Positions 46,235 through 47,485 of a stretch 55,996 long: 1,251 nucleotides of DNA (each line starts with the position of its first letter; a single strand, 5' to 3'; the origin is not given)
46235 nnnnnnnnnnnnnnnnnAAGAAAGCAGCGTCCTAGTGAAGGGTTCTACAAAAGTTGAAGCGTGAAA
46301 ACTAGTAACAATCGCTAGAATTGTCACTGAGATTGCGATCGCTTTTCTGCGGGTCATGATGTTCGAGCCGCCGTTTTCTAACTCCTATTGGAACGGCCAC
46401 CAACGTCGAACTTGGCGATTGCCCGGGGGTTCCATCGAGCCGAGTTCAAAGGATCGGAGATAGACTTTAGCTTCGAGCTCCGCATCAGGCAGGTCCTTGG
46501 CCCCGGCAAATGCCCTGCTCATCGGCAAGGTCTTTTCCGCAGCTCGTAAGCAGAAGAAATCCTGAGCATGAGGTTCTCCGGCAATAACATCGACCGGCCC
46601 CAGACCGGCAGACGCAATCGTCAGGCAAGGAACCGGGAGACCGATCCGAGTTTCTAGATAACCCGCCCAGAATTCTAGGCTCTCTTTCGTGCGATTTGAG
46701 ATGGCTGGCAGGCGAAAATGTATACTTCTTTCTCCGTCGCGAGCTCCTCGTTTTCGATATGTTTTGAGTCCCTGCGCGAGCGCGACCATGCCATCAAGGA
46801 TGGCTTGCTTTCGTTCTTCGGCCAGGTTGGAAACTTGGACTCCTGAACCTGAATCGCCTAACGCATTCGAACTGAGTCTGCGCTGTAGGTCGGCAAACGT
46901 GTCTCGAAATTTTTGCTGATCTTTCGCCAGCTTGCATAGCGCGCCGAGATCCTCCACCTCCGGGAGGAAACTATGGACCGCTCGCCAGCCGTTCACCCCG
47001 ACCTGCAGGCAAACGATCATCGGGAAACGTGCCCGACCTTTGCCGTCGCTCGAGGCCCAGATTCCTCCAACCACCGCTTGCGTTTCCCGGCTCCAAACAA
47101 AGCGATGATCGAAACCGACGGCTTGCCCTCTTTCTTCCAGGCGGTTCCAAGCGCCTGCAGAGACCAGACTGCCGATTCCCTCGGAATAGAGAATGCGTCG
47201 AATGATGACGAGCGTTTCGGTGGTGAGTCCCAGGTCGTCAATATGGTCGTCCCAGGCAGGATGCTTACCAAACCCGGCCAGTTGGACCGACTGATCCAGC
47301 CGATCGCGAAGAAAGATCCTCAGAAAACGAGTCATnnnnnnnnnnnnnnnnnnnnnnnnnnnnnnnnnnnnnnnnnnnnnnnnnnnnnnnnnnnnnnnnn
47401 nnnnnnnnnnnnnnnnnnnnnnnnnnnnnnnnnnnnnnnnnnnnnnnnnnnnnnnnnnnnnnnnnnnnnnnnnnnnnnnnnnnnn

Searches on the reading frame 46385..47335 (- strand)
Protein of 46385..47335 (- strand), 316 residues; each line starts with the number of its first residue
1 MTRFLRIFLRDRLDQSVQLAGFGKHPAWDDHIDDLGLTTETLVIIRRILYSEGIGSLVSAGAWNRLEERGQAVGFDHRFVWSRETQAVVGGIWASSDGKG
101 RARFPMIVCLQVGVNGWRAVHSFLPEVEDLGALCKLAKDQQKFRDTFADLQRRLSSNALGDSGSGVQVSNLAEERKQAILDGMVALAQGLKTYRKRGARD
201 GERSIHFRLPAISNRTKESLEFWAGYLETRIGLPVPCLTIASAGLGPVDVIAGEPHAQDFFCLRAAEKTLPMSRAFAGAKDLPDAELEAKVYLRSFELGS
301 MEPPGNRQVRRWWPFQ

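Call 4: search_protein_families(library=pfam, proteins=[window:46385-47335:-], max_evalue=0.001)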
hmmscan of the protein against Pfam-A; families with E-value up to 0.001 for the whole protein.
window:46385-47335:- (316 aa): 0 families

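Call 7: search_protein_families(library=ncbifam, proteins=[window:46385-47335:-], max_evalue=0.01)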
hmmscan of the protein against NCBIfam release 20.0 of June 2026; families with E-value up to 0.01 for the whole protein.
window:46385-47335:- (316 aa): 1 family
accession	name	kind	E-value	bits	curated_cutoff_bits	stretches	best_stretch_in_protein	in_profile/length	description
TIGR03373.1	VI_minor_4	hypoth_equivalog_domain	0.0031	17.7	41.2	1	78-150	55-132/136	type VI secretion system-associated protein TagF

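Call 29: find_homologous_proteins(query=window:46385-47335:-, max_evalue=0.001)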
Query window:46385-47335:- (316 aa): 256 proteins with E <= 0.001 among 3167 candidates; the best 120 are listed.
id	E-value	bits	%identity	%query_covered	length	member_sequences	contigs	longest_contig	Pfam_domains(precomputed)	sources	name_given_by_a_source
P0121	1.8e-211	719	100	100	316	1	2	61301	-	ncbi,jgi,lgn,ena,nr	ncbi:MAG: hypothetical protein JOZ31_21740 [Verrucomicrobia bacterium]|nr:hypothetical protein [Verr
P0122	4.9e-173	593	82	100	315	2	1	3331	-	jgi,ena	jgi:hypothetical protein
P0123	7.6e-167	572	80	100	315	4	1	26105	-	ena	-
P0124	6.7e-160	549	77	100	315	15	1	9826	-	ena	-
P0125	1.9e-158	545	76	100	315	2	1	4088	-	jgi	jgi:hypothetical protein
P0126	2.9e-158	544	76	100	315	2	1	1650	-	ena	-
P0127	5.4e-156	537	76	100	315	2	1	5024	-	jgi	jgi:hypothetical protein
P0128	2.5e-154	531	74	100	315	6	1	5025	-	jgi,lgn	jgi:hypothetical protein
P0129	4.5e-154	530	75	100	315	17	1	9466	-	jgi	jgi:hypothetical protein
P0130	1.1e-153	529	74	100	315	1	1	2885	-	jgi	jgi:hypothetical protein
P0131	9.7e-153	526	73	100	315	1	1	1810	-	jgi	jgi:hypothetical protein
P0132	9.7e-152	523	73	100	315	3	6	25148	-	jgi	jgi:hypothetical protein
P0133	4.6e-151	520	72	100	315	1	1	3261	-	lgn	-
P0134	6.1e-150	517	71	100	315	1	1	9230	-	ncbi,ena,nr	ncbi:MAG TPA: hypothetical protein VE641_12380 [Chthoniobacterales bacterium]|nr:hypothetical protei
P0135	5.6e-149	514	71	100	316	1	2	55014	-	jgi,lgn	jgi:hypothetical protein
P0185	9.3e-89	316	48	99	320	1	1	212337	-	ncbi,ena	-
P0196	1.1e-86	309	47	99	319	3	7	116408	-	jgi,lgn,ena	-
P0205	2.1e-85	305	46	99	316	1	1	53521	-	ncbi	-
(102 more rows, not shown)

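Call 30: find_encoding_contigs(protein=P0185, flank=10000, max_places=1)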
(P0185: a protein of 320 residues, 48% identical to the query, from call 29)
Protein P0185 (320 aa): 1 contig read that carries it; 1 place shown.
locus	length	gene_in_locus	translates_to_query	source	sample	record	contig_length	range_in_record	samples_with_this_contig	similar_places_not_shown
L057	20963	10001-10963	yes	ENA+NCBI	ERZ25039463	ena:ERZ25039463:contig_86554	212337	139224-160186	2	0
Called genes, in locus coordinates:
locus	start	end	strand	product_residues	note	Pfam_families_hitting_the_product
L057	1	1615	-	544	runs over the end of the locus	PF00128:Alpha-amylase, PF16657:Malt_amylase_C (weak)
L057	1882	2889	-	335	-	PF00248:Aldo_ket_red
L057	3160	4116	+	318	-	-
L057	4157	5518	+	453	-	PF05936:T6SS_VasE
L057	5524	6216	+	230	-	PF09850:DotU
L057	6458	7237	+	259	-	PF14331:IcmF-related_N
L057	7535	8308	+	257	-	-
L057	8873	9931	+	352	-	-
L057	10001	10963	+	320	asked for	-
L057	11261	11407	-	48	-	-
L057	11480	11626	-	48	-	-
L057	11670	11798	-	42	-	-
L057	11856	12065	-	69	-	-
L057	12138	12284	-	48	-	-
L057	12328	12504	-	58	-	-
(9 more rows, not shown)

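Call 31: find_encoding_contigs(protein=P0196, flank=10000, max_places=1)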
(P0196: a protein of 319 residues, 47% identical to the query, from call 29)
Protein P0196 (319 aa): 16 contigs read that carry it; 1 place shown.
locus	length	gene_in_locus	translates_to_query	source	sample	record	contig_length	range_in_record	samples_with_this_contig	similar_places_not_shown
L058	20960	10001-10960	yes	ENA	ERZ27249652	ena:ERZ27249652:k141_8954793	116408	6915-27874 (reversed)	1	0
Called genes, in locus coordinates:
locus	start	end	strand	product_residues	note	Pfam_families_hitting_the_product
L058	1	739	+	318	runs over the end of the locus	PF02492:cobW, PF07683:CobW_C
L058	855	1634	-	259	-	PF01138:RNase_PH, PF03725:RNase_PH_C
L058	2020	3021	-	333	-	PF00248:Aldo_ket_red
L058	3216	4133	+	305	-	-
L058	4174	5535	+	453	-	PF05936:T6SS_VasE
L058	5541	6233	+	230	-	PF09850:DotU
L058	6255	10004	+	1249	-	PF14331:IcmF-related_N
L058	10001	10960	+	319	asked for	-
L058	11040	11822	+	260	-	-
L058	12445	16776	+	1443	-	PF00069:Pkinase, PF01636:APH (faint), PF07714:PK_Tyr_Ser-Thr, PF13620:CarboxypepD_reg (faint), PF13715:CarbopepD_reg_2 (faint), PF08308:PEGA, PF08238:Sel1 (faint)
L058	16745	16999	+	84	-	-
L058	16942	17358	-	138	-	-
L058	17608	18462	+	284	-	-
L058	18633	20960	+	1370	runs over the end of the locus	PF12951:PATR, PF03797:Autotransporter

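Call 32: find_encoding_contigs(protein=P0205, flank=10000, max_places=1)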
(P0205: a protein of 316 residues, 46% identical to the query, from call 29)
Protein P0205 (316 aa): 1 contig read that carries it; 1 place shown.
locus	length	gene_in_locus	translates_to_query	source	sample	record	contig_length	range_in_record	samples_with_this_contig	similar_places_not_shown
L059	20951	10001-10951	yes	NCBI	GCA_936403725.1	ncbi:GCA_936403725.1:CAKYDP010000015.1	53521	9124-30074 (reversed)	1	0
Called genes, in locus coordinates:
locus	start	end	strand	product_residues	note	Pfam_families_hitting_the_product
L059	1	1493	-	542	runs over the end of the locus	PF00128:Alpha-amylase, PF16657:Malt_amylase_C (weak)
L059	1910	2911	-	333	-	PF00248:Aldo_ket_red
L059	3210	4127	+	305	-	-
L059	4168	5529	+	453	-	PF05936:T6SS_VasE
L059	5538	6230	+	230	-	PF09850:DotU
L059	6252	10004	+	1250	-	PF14331:IcmF-related_N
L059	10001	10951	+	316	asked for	-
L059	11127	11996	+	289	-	-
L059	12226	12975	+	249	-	PF00069:Pkinase, PF01636:APH (faint), PF07714:PK_Tyr_Ser-Thr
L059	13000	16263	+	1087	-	PF08308:PEGA, PF08428:Rib (faint), PF13620:CarboxypepD_reg (faint), PF13715:CarbopepD_reg_2 (faint), PF08308:PEGA, PF08238:Sel1 (faint)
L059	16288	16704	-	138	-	-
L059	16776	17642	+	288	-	-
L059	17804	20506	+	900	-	PF12951:PATR, PF03797:Autotransporter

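Call 42: search_protein_families(library=pfam, alignment_id=A1, max_evalue=0.1)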
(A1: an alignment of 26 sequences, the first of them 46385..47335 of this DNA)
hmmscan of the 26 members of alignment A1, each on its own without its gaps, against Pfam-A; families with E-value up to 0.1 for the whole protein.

A. member 1, window:46385-47335:- (316 aa): 1 family
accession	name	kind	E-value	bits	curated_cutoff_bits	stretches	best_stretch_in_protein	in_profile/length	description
PF09867.14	TagF_N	-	0.072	13.5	27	0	78-122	55-100/135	TagF N-terminal domain, Type VI secretion system-associated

B. families by the number of members that match (of 26 scanned): 1 family
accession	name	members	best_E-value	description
PF09867.14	TagF_N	15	2.9e-05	TagF N-terminal domain, Type VI secretion system-associated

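Call 43: find_related_loci(query=A1, collection=metagenome_contigs, flank=10000)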
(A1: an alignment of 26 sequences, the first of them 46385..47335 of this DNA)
Query A1 (316 aa) in metagenome_contigs; peptide patterns used: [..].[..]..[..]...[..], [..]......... (x = any residue, [..] = any of these).
128 stretches matched a pattern; 64 encode a relative of the query (tblastn E <= 1e-3); 64 distinct loci.
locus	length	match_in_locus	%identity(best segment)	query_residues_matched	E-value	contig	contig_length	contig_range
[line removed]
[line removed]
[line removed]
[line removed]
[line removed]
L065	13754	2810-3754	69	1-316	2e-148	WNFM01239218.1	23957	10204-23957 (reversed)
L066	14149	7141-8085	69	1-316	2e-148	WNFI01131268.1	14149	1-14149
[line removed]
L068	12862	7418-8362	69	1-316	3e-148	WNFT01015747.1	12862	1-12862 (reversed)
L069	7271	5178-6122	69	1-316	7e-148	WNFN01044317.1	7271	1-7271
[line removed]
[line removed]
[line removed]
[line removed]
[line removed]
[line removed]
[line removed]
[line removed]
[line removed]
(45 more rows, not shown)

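Call 48: search_protein_families(library=ncbifam, proteins=[L058:11040-11822:+], max_evalue=0.01)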
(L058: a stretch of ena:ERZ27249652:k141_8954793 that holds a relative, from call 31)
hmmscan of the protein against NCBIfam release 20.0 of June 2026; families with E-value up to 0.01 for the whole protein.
L058:11040-11822:+ (260 aa): 0 families

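Call 58: search_protein_families(library=pfam, proteins=[L067:14237-14683:+, L067:14680-15432:+, L067:15429-16301:+, L067:16259-17314:+, L067:17286-19007:+, L067:19524-20453:-, L083:4880-5320:+, L083:5675-6541:-, L083:3710-4645:+], max_evalue=0.01)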
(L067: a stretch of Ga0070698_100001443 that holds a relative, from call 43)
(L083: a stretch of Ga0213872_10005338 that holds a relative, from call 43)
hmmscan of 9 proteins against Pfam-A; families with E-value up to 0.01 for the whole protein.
L067:14237-14683:+ (148 aa): 2 families
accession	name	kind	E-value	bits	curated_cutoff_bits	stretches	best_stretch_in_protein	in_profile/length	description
PF01740.26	STAS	-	2.3e-10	40.6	22.6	1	42-136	8-104/106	STAS domain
PF13466.11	STAS_2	-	5.4e-05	23.7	29.2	1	47-125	1-79/80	STAS domain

L067:14680-15432:+ (250 aa): 1 family
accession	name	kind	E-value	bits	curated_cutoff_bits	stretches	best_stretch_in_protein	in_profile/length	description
PF02405.21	MlaE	-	1.8e-55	188.2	22.5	1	35-244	2-211/212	Permease MlaE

L067:15429-16301:+ (290 aa): 4 families
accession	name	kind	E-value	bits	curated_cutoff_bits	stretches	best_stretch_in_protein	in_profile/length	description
PF00005.33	ABC_tran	-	5e-31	108.6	25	1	39-189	1-137/137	ABC transporter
PF13304.12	AAA_21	-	3.5e-07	31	27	1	160-220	237-299/304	AAA domain, putative AbiEii toxin, Type IV TA system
PF13555.12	AAA_29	-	0.00038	20.6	27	1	45-77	18-50/61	P-loop containing region of AAA domain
PF03193.22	RsgA_GTPase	-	0.00046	20.5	30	1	47-75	104-132/174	RsgA GTPase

L067:16259-17314:+ (351 aa): 1 family
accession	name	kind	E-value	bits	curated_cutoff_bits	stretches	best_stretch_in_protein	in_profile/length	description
PF02470.25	MlaD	-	3.6e-10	40.4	25.1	1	54-129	3-79/81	MlaD protein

L067:17286-19007:+ (573 aa): 5 families
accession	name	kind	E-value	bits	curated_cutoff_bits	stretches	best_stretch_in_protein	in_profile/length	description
PF07228.17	SpoIIE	-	4.5e-28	99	25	1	242-432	2-189/192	Stage II sporulation protein E (SpoIIE)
PF13581.12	HATPase_c_2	-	1e-20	74.4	27.4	1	448-566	4-127/127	Histidine kinase-like ATPase domain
PF01590.32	GAF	-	2e-11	45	22.4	1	37-174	1-133/133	GAF domain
PF13185.12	GAF_2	-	1.7e-10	41.7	28.6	1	35-174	1-135/136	GAF domain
PF13492.12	GAF_3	-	6.1e-05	23.9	27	1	37-174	1-127/129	GAF domain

L067:19524-20453:- (309 aa): 1 family
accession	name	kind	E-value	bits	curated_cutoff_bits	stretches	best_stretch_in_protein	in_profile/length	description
PF07007.17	LprI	-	1.6e-30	106.1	22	2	68-157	5-103/106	Lysozyme inhibitor LprI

L083:4880-5320:+ (146 aa): 0 families

L083:5675-6541:- (288 aa): 0 families

L083:3710-4645:+ (311 aa): 1 family
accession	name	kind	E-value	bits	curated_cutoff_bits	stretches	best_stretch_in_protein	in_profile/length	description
PF00691.25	OmpA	-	8e-05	23.3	27.2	1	230-296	19-88/98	OmpA family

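Call 63: predict_structure(alignment_id=A1)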
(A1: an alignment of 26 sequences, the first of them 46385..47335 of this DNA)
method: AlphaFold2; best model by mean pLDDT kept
length: 316 residues; sequences in the alignment: 26
mean_pLDDT: 78.3   pTM: 0.84
mean pLDDT of the five models: 78.3, 76.8, 76.8, 75.2, 72.8
residues with pLDDT >= 90: 77; 70-90: 157; 50-70: 60; < 50: 22
segments of 3 or more residues with pLDDT < 50: 160-167, 304-316
pLDDT, mean of each block of 10 residues (from residue 1): 62 78 75 78 86 73 66 82 90 81 85 91 92 85 87 72 46 83 90 68 82 92 91 85 91 83 71 75 82 85 46 35
secondary structure, 60 per line:
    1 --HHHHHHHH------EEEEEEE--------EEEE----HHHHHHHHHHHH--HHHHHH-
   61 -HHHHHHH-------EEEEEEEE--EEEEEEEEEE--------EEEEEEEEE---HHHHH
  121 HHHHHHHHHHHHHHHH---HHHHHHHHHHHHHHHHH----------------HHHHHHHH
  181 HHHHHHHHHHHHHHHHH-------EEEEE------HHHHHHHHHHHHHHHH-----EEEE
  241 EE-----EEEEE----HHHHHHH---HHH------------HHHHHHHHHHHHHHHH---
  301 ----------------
elements in order: H3-10 E17-23 E32-35 H40-51 H54-59 H62-68 E76-83 E86-95 E104-112 H116-136 H140-156 H173-197 E205-209 H216-231 E237-242 E248-252 H257-263 H282-297

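Call 66: fold_search(model_id=the predicted structure, library=pdb)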
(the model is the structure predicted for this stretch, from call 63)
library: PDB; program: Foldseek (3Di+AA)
matches with E <= 10: 920; with E <= 0.001: 5
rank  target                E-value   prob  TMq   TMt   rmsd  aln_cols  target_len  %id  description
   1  9t0n                  6.9e-09  1.00  0.55  0.54   7.1       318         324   15  Crystal structure of TagF (ACIAD2683) from Acinetobacter baylyi ADP1 (released 2025-11-12)
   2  6iz8_C                1.0e-04  1.00  0.32  0.42   4.5       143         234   18  Crystal Structure of TagF from Pseudomonas aeruginosa (released 2019-12-18)
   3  6iz8_D                2.1e-04  1.00  0.28  0.39   7.9       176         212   16  Crystal Structure of TagF from Pseudomonas aeruginosa (released 2019-12-18)
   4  6iz8_A                4.6e-04  1.00  0.29  0.40   5.0       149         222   19  Crystal Structure of TagF from Pseudomonas aeruginosa (released 2019-12-18)
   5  6iz8_B                6.3e-04  0.99  0.32  0.43   9.9       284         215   14  Crystal Structure of TagF from Pseudomonas aeruginosa (released 2019-12-18)
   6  6ph4_A                2.3e-03  0.23  0.16  0.16  36.7       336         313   14  Full length LOV-PAS-HK construct from the LOV-HK sensory protein from Brucella abortus (light-adapted, construct 15-48 (released 2020-12-30)
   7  8p0v_M                1.1e-02  0.60  0.26  0.23  11.7       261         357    9  Structure of the human Commander complex coiled coils, DENND10 and partial Retriever subcomplex (released 2024-03-20)
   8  5k8e_A                1.4e-02  0.14  0.17  0.13  20.9       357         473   12  Xylooligosaccharide oxidase from Myceliophthora thermophila C1 (released 2016-09-21)
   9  3gyp                  2.2e-02  0.05  0.10  0.13  16.1       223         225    8  Rtt106p (released 2009-12-08)
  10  6ulg_N                2.5e-02  0.33  0.19  0.14  15.4       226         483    7  Cryo-EM structure of the FLCN-FNIP2-Rag-Ragulator complex (released 2019-11-20)
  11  3bzm                  2.5e-02  0.16  0.19  0.16  16.3       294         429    7  Crystal Structure of Open form of Menaquinone-Specific Isochorismate Synthase, MenF (released 2008-05-20)
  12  7mge_C                3.8e-02  0.35  0.22  0.20  15.3       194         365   16  Structure of C9orf72:SMCR8:WDR41 in complex with ARF1 (released 2021-06-23)
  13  7yav_A                4.5e-02  0.12  0.18  0.13  19.6       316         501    8  Crystal structure of Diels-Alderase MaDA1 (released 2024-01-24)
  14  8t1i_L                6.1e-02  0.06  0.13  0.09  22.0       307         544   11  Atomic model of the mammalian Mediator complex with MED26 subunit (released 2024-06-12)
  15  7qve_c                6.5e-02  0.06  0.11  0.15  20.0       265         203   12  Spinach 20S proteasome (released 2022-05-25)
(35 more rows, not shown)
